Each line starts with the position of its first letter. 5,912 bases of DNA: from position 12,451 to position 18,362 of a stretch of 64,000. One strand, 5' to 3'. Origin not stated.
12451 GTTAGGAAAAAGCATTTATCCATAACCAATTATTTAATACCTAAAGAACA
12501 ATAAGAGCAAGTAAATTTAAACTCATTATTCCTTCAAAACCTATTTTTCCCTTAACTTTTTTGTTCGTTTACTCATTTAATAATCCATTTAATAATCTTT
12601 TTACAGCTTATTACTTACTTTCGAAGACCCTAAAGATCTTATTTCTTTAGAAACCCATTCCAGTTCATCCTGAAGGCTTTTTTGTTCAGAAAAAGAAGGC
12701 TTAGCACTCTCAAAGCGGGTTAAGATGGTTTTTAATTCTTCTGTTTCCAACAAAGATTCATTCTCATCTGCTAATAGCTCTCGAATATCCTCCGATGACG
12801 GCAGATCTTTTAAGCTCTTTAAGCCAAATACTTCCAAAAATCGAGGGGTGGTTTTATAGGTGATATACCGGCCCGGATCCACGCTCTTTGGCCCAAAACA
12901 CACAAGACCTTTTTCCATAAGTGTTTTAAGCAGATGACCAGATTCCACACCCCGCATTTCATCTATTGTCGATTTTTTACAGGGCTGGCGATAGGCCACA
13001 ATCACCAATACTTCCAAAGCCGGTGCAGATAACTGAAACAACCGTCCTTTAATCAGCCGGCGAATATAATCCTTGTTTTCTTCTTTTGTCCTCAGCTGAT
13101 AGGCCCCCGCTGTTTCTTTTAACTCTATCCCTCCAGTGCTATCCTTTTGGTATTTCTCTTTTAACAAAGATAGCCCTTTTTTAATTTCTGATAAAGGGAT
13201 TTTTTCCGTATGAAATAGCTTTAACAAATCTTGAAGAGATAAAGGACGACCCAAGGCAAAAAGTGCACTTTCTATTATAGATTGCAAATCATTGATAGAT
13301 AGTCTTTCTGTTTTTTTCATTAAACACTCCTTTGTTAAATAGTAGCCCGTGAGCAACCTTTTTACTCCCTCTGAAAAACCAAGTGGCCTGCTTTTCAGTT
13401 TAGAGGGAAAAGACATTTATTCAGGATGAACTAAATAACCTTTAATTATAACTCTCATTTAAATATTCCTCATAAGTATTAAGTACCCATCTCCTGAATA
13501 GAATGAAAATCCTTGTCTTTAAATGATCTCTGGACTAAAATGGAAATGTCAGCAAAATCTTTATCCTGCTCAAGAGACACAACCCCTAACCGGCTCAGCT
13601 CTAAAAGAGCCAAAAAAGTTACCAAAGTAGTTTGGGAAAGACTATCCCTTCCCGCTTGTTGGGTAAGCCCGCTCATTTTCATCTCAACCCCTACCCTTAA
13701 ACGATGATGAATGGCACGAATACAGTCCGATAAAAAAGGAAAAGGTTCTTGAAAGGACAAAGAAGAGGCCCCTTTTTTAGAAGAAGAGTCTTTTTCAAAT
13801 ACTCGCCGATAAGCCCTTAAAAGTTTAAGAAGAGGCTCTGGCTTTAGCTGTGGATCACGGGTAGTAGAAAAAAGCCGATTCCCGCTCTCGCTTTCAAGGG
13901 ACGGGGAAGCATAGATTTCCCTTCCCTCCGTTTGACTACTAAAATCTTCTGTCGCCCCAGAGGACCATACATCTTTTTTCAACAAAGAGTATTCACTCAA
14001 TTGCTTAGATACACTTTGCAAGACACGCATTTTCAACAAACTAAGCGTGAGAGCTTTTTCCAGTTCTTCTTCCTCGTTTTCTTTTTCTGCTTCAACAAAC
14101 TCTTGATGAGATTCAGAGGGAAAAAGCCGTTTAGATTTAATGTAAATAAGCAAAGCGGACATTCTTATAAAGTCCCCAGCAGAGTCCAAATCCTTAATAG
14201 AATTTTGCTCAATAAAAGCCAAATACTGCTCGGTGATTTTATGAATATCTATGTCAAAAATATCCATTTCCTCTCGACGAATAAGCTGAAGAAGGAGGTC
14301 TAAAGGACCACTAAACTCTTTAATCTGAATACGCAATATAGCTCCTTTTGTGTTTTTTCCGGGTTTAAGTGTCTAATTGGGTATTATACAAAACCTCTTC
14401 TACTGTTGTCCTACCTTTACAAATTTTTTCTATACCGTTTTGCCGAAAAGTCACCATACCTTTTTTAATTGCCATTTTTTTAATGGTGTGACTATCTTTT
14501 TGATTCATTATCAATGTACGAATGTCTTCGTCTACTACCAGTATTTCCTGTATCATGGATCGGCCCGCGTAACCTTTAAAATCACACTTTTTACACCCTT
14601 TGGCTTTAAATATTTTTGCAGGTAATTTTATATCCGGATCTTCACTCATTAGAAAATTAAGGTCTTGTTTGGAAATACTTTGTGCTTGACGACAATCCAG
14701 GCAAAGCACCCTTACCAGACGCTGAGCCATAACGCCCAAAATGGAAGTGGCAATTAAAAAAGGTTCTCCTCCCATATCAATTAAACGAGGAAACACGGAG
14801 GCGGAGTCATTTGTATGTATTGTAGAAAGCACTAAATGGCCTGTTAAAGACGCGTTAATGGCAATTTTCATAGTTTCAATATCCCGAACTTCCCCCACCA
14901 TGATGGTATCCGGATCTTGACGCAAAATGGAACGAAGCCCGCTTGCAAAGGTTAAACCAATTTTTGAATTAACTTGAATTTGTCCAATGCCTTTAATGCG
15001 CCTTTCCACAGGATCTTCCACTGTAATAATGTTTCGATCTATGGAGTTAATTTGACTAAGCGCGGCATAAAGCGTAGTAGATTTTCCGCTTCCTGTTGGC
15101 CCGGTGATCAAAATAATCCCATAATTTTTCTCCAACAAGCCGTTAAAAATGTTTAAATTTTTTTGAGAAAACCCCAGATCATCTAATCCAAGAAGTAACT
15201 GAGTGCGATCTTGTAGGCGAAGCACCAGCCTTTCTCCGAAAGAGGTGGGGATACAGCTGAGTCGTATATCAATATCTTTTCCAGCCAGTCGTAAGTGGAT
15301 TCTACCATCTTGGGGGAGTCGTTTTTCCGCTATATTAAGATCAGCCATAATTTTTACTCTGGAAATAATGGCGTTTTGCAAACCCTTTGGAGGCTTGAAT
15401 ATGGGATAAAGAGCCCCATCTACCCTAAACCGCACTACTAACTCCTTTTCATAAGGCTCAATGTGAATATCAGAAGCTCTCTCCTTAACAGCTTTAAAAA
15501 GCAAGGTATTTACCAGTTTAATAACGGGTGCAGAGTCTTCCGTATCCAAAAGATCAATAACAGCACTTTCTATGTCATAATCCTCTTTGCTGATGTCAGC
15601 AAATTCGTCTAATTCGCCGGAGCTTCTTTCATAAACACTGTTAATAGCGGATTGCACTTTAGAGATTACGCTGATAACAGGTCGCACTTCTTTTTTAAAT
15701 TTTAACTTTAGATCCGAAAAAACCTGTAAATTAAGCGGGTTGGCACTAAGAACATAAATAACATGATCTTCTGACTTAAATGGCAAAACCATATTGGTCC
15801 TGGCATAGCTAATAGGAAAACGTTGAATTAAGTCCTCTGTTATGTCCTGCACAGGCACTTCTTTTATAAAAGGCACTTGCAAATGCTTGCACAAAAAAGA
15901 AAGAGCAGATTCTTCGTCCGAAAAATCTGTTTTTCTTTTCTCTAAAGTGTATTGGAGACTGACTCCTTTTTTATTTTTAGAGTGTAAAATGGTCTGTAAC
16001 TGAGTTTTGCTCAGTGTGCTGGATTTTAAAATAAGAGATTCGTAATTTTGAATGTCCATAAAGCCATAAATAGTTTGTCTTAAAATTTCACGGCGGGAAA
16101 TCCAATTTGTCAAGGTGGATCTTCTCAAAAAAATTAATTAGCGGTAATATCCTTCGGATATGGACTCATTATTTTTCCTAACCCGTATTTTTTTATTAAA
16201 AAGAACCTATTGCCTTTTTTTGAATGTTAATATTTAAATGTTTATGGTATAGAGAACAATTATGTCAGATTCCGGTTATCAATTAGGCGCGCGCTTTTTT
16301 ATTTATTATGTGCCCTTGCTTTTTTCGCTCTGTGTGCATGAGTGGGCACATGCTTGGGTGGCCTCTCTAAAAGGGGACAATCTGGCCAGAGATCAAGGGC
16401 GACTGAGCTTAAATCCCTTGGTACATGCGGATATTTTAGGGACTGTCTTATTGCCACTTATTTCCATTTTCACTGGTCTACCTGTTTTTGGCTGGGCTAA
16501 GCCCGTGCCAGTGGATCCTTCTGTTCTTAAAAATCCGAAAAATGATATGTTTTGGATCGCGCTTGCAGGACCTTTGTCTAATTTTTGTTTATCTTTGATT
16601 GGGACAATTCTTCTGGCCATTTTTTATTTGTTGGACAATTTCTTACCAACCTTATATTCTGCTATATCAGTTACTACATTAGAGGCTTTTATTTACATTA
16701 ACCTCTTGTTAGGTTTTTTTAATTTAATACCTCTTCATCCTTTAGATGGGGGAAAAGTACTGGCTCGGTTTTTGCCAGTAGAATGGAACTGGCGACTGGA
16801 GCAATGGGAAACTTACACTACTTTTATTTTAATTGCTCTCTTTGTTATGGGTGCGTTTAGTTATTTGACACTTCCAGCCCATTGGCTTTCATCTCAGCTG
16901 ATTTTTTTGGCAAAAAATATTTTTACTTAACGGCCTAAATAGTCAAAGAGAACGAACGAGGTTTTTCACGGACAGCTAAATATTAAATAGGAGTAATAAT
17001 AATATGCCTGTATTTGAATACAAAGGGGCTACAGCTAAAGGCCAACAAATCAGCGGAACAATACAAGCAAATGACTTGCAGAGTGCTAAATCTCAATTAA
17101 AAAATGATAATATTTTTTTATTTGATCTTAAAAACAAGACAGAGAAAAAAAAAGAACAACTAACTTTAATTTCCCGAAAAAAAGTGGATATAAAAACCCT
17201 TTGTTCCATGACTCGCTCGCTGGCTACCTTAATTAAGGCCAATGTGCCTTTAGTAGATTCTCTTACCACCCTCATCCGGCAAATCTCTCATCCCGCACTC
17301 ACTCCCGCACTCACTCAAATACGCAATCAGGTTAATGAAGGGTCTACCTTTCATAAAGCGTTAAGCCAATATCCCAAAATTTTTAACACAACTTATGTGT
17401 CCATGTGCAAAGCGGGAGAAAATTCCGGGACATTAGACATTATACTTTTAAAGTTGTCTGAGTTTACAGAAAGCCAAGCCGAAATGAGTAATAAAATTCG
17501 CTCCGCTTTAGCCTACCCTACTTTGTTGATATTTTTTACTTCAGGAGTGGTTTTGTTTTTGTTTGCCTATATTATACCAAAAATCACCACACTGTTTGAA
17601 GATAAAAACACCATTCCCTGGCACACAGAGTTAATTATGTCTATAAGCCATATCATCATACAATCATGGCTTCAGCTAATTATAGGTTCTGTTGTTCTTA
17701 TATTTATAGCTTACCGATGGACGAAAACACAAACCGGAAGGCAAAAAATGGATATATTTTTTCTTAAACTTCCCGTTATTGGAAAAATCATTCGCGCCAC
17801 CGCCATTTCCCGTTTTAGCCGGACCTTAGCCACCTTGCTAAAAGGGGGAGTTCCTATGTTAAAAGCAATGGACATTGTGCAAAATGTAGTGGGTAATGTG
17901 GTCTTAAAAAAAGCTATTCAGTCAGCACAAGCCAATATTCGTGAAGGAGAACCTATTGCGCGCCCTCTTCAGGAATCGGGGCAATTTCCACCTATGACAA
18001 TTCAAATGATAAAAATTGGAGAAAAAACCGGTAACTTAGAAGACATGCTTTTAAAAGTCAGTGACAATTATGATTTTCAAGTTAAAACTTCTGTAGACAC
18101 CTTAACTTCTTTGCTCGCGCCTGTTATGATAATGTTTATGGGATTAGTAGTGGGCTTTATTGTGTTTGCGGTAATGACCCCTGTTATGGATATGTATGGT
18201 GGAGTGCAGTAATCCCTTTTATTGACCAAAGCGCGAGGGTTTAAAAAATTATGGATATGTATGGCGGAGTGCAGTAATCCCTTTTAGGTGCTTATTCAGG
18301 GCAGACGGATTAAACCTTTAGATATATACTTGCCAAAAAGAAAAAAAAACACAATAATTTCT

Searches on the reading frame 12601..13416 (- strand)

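Call 95: search_protein_families(library=pfam, proteins=[window:12601-13416:-], max_evalue=0.0001)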
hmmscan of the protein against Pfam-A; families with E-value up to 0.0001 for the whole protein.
window:12601-13416:- (271 aa): 1 family
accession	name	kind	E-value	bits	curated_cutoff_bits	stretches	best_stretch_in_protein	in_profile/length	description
PF04079.22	SMC_ScpB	-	7e-46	156.2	27.4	1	47-207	2-159/160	Segregation and condensation complex subunit ScpB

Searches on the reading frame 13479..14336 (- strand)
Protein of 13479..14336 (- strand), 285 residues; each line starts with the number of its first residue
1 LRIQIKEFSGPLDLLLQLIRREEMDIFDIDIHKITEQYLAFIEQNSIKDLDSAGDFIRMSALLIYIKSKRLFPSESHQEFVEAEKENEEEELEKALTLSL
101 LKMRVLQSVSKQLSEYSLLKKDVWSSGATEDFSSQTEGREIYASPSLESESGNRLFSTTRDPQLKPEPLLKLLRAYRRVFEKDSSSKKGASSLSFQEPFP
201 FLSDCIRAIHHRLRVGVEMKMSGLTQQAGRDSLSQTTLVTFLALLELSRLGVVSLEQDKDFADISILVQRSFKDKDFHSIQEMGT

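Call 95: search_protein_families(library=pfam, proteins=[window:13479-14336:-], max_evalue=0.0001)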
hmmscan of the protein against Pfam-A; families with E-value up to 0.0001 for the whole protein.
window:13479-14336:- (285 aa): 1 family
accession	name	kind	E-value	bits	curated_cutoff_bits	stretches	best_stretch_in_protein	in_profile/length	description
PF02616.19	SMC_ScpA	-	7.6e-20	72.3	24.6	1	18-115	1-97/232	Segregation and condensation protein ScpA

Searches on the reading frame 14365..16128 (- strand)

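Call 96: search_protein_families(library=pfam, proteins=[window:14365-16128:-], max_evalue=0.0001)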
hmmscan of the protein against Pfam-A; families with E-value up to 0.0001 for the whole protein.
window:14365-16128:- (587 aa): 2 families
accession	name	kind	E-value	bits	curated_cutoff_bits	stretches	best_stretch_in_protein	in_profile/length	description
PF00437.27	T2SSE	-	4.2e-140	467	24.9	1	196-580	2-369/370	Type II/IV secretion system protein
PF05157.20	MshEN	-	8.1e-13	48.6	23.1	1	95-169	12-87/90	MshEN domain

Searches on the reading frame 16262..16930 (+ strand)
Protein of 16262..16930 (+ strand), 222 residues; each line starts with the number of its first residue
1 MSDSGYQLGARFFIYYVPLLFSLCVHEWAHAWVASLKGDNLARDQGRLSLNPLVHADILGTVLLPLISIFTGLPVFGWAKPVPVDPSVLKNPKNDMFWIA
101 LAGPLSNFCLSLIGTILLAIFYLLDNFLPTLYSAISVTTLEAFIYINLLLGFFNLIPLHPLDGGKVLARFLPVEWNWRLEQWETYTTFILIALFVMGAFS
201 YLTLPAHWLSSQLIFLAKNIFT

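Call 96: search_protein_families(library=pfam, proteins=[window:16262-16930:+], max_evalue=0.0001)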
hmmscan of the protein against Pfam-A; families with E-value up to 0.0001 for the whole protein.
window:16262-16930:+ (222 aa): 1 family
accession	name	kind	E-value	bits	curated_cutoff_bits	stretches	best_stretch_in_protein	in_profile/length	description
PF02163.28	Peptidase_M50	-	2.4e-16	60.2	27.2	2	136-174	159-198/221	Peptidase family M50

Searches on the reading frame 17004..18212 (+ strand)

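Call 96: search_protein_families(library=pfam, proteins=[window:17004-18212:+], max_evalue=0.0001)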
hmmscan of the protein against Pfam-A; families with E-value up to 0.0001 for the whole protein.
window:17004-18212:+ (402 aa): 1 family
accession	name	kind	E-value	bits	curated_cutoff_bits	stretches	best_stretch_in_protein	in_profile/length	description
PF00482.28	T2SSF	-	2e-60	202.7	25.2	2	271-393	1-125/125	Type II secretion system (T2SS), protein F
